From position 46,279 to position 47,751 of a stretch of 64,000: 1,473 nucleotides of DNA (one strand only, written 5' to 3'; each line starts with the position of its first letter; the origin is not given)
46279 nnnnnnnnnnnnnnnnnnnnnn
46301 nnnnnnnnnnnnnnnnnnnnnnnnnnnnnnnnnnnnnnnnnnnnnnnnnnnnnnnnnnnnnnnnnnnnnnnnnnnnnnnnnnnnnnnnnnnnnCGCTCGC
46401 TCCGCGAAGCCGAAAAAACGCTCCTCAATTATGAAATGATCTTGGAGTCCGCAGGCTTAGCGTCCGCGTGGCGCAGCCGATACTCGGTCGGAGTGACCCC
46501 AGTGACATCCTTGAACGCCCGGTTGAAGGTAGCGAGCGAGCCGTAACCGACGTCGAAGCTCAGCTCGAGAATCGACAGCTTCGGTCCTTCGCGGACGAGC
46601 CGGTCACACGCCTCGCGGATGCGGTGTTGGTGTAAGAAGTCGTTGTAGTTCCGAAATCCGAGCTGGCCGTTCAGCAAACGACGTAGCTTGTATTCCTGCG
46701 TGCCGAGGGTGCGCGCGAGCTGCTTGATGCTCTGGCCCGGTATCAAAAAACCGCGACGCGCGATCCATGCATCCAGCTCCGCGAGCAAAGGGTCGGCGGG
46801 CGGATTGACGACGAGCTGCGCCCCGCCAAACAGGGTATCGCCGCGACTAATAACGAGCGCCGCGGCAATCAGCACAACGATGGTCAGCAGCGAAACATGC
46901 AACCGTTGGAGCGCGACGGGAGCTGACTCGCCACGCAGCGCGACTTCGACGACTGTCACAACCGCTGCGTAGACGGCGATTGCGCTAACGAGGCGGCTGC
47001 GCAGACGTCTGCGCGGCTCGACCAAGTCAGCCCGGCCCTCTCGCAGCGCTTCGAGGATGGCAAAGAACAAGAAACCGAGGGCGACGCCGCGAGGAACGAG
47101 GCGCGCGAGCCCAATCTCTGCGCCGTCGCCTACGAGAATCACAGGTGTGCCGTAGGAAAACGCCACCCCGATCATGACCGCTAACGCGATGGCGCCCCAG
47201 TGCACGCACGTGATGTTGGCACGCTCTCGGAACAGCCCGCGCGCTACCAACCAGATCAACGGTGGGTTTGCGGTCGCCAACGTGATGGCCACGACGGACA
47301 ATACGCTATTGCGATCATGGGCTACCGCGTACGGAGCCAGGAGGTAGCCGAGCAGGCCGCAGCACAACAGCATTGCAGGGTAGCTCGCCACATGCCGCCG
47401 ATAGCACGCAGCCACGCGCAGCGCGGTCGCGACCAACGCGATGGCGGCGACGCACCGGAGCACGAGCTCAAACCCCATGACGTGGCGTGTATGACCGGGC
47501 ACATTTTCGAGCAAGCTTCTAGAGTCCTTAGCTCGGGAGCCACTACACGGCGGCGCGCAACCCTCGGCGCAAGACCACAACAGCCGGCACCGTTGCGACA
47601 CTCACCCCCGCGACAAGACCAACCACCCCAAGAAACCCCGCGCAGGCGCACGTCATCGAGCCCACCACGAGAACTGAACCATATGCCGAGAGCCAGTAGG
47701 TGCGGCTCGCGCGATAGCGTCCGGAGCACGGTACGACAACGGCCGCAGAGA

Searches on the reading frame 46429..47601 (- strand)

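Call 68: search_protein_families(library=pfam, proteins=[window:46429-47601:-], max_evalue=0.001)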
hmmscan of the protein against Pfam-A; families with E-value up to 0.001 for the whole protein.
window:46429-47601:- (390 aa): 2 families
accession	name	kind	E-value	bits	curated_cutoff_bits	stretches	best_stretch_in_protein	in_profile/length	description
PF12833.13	HTH_18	-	1.9e-17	63.8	33.6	1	295-375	1-78/80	Helix-turn-helix domain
PF00165.29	HTH_AraC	-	3.9e-09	36.9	26.6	1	341-375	8-41/42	Bacterial regulatory helix-turn-helix proteins, AraC family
